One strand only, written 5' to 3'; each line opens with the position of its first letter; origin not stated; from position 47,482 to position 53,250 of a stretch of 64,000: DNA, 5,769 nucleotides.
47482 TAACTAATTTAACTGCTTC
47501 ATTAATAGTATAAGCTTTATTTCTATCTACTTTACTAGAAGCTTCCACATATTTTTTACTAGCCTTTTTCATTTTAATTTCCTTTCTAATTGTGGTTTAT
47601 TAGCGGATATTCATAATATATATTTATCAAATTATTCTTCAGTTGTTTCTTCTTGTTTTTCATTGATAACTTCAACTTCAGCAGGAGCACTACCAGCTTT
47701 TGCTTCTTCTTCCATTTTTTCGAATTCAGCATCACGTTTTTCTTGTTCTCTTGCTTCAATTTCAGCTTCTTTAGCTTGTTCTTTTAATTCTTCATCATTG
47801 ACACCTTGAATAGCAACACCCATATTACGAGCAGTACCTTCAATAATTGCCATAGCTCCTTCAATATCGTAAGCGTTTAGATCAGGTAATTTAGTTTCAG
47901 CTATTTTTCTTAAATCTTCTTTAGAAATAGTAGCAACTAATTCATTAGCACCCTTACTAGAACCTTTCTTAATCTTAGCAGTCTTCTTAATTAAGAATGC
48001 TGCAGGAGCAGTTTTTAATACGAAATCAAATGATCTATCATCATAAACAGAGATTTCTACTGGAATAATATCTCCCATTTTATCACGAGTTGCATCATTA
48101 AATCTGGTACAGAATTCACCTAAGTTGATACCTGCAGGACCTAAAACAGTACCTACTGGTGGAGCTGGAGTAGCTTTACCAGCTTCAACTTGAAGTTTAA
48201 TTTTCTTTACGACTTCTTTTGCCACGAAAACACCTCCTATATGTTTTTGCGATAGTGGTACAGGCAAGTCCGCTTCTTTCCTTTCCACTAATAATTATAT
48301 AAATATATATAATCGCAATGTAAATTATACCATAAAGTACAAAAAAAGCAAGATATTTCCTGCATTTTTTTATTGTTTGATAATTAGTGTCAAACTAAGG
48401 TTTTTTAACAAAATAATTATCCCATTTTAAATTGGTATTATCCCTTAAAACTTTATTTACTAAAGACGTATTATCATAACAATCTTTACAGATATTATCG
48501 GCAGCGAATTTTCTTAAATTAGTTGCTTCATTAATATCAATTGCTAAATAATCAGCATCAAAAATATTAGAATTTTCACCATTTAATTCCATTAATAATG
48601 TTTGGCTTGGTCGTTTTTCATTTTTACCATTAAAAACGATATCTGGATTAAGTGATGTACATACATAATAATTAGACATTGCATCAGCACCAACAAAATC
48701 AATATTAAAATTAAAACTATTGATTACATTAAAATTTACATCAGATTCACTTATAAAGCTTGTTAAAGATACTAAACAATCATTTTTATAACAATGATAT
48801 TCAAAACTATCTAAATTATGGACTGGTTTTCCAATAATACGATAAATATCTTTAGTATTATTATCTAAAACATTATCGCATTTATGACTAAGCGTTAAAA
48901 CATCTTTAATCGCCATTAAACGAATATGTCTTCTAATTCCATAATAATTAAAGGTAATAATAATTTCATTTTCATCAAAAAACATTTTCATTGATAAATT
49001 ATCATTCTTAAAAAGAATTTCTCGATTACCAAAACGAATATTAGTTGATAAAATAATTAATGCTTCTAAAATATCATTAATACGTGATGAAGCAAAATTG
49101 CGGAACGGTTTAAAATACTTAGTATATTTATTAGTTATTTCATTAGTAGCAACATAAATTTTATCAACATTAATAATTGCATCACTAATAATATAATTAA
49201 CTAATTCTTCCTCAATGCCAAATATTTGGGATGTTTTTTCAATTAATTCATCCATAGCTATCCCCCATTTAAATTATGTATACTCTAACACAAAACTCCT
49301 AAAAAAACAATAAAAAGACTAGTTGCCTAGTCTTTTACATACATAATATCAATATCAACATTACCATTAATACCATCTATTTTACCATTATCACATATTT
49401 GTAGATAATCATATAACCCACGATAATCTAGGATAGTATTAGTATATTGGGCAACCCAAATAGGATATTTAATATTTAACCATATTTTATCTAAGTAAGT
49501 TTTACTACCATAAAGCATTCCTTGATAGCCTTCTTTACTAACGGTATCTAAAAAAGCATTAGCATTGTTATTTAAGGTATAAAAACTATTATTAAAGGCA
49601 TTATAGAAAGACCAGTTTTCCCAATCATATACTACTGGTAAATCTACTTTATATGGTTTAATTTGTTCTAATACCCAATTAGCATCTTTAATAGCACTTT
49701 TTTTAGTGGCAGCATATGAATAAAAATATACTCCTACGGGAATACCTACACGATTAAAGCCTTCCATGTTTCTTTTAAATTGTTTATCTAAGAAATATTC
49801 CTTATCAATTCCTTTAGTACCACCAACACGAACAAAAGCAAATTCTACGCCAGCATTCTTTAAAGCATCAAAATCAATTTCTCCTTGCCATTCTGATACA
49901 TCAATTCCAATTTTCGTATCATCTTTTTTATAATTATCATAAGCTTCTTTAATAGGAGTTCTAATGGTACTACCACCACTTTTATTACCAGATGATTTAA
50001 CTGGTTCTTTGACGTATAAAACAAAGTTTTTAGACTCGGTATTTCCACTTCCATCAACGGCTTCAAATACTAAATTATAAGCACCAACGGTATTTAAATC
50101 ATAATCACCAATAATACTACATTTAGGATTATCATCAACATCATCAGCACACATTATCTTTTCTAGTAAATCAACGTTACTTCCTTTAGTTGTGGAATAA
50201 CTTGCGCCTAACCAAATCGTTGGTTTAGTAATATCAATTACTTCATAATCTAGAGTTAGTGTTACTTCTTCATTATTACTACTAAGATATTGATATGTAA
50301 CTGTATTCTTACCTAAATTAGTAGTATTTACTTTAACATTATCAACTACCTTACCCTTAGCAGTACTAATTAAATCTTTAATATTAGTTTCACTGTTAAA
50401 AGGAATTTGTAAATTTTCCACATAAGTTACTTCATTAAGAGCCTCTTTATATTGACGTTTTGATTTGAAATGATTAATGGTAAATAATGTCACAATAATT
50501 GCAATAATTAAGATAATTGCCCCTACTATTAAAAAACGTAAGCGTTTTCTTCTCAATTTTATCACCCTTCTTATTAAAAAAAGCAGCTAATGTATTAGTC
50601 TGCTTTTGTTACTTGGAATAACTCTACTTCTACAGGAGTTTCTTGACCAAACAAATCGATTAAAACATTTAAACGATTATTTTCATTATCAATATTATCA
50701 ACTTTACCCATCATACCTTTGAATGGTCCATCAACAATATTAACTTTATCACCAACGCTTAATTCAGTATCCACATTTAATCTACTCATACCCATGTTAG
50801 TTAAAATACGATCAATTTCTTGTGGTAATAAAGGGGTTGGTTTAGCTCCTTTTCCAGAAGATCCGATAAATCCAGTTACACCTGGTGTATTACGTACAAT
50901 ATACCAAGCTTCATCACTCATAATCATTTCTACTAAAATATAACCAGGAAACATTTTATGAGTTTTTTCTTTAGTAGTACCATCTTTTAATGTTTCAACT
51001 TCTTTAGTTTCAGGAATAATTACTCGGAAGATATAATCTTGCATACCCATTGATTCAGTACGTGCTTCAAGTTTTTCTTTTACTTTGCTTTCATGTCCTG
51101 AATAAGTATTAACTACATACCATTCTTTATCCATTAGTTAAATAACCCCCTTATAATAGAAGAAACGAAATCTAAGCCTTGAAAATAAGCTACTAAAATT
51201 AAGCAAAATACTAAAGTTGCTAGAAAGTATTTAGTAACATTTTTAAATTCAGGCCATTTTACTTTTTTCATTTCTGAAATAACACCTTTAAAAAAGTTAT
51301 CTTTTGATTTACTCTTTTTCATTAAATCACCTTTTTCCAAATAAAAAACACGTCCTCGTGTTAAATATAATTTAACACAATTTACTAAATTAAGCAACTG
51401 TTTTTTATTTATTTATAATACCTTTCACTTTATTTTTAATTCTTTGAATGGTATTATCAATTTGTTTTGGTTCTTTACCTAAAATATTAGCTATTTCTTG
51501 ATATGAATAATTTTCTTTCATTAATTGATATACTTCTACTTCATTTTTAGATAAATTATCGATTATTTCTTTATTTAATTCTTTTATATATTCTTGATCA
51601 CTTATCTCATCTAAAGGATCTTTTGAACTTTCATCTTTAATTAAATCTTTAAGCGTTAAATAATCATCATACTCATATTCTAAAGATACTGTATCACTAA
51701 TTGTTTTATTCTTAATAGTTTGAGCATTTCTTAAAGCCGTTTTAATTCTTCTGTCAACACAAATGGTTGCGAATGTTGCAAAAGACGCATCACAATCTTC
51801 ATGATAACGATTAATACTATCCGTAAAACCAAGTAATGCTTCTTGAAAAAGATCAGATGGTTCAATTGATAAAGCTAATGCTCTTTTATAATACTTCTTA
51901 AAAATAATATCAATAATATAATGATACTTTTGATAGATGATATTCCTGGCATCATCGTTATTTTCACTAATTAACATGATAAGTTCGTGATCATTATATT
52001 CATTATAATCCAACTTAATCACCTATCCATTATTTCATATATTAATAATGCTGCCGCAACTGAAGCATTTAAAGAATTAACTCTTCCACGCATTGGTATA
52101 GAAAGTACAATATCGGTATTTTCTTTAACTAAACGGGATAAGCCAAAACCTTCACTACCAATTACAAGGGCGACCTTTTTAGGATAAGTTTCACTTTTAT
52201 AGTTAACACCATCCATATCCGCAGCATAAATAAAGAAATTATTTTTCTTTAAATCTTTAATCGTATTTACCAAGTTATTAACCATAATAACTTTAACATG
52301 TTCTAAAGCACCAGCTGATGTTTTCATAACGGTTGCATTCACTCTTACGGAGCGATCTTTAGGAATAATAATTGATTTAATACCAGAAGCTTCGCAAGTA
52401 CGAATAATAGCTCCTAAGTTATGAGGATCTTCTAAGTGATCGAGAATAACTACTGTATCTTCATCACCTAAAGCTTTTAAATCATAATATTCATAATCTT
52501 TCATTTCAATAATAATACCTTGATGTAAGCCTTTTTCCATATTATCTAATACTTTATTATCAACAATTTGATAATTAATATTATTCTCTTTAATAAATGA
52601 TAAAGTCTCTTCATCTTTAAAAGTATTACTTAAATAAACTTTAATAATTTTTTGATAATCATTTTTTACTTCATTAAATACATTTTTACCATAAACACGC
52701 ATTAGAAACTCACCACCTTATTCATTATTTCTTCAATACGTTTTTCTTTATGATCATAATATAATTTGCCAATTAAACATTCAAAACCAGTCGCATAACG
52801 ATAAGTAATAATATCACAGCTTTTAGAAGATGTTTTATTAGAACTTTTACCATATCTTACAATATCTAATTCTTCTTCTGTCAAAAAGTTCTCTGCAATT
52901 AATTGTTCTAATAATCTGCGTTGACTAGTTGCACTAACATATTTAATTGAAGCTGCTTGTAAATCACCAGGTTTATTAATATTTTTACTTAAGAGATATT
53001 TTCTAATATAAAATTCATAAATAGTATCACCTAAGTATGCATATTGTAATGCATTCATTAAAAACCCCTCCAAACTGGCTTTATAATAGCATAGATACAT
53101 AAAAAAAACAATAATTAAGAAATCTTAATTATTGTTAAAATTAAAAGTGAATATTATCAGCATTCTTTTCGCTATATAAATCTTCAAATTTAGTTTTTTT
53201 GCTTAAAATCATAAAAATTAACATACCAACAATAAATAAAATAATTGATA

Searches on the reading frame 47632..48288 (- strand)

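Call 9: search_protein_families(library=ncbifam, max_evalue=0.001, proteins=[window:47632-48288:-])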
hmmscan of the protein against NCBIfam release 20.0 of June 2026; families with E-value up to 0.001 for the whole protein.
window:47632-48288:- (218 aa): 3 families
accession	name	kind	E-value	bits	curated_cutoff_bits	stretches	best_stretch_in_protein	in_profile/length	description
TIGR01632.1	L11_bact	equivalog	7.7e-53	178.2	141.85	1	24-161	1-139/140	50S ribosomal protein L11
NF011111.0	PRK14539.1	equivalog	4.2e-52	176.8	310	1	23-217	3-195/196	50S ribosomal protein L11/unknown domain fusion protein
NF002232.0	PRK01143.1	equivalog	3.4e-30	105.2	162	1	28-178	4-155/164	50S ribosomal protein L11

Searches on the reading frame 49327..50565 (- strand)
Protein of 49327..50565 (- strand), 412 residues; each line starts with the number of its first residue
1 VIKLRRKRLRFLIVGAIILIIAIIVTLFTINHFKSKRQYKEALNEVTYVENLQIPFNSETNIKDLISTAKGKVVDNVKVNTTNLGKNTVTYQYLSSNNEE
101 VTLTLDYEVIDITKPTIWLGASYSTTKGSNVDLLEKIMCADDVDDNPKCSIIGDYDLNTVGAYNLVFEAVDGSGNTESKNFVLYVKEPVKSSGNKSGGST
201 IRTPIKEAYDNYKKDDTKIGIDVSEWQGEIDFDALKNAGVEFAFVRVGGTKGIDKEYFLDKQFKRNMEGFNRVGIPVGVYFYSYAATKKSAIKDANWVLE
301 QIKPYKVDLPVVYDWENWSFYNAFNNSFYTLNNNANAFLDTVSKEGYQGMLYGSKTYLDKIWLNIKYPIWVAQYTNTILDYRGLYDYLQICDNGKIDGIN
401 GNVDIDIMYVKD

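Call 9: search_protein_families(library=ncbifam, max_evalue=0.001, proteins=[window:49327-50565:-])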
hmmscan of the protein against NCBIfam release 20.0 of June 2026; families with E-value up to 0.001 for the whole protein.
window:49327-50565:- (412 aa): 0 families

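Call 14: search_protein_families(library=pfam, max_evalue=0.001, proteins=[window:49327-50565:-])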
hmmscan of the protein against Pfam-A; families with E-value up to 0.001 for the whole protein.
window:49327-50565:- (412 aa): 2 families
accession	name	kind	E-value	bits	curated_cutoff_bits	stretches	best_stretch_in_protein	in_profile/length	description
PF01183.26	Glyco_hydro_25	-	3.7e-25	89.7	27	1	221-378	1-156/180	Glycosyl hydrolases family 25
PF16403.11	Bact_surface_Ig-like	-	0.00045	20.7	27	0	143-179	29-65/71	Bacterial surface protein, Ig-like domain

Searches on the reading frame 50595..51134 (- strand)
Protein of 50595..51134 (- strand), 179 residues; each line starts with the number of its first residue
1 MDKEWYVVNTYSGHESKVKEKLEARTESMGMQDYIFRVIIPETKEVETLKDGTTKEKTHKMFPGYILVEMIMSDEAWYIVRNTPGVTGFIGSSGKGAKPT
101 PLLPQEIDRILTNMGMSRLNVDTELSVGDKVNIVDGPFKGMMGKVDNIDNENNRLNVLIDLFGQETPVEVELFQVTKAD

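Call 14: search_protein_families(library=pfam, max_evalue=0.001, proteins=[window:50595-51134:-])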
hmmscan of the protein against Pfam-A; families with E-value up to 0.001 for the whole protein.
window:50595-51134:- (179 aa): 5 families
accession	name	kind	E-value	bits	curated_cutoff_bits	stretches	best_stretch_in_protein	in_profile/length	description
PF02357.24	NusG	-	1.3e-29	103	22.2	1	3-111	1-93/93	Transcription termination factor nusG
PF00467.35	KOW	-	2.5e-05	24.4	22.3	1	127-155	1-29/32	KOW motif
PF23290.1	KOW5_SPT5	-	0.00028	20.8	27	1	127-151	2-26/46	Transcription elongation factor SPT5, fifth KOW domain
PF23291.1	KOW4_SPT5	-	0.00031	21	27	1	124-148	8-32/55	Transcription elongation factor SPT5, fourth KOW domain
PF23284.2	KOW2_Spt5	-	0.00062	20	28.9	1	128-154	2-26/50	Transcription elongation factor SPT5, second KOW domain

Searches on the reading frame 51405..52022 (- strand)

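Call 14: search_protein_families(library=pfam, max_evalue=0.001, proteins=[window:51405-52022:-])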
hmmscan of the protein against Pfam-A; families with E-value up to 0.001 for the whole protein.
window:51405-52022:- (205 aa): 2 families
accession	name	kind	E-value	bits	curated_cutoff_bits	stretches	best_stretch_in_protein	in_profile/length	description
PF04542.20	Sigma70_r2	-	3.3e-07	30.4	24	1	43-101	11-69/71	Sigma-70 region 2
PF08281.18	Sigma70_r4_2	-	0.00021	21.3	25.7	1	153-198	7-53/54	Sigma-70, region 4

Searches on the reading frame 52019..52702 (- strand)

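Call 14: search_protein_families(library=pfam, max_evalue=0.001, proteins=[window:52019-52702:-])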
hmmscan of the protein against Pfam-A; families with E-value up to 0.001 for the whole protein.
window:52019-52702:- (227 aa): 2 families
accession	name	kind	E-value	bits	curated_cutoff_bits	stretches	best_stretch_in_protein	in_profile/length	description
PF00588.24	SpoU_methylase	-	3.4e-43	147.6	29.7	1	83-222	2-142/142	SpoU rRNA Methylase family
PF08032.17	SpoU_sub_bind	-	8.7e-12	45.6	22.8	1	3-73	2-76/76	RNA 2'-O ribose methyltransferase substrate binding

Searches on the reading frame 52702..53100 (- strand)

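Call 14: search_protein_families(library=pfam, max_evalue=0.001, proteins=[window:52702-53100:-])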
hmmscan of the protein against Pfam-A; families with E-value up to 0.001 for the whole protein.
window:52702-53100:- (132 aa): 1 family
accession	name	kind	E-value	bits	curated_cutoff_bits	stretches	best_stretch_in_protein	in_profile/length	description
PF00636.31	Ribonuclease_3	-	2.2e-23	83.4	27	1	19-117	2-101/102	Ribonuclease III domain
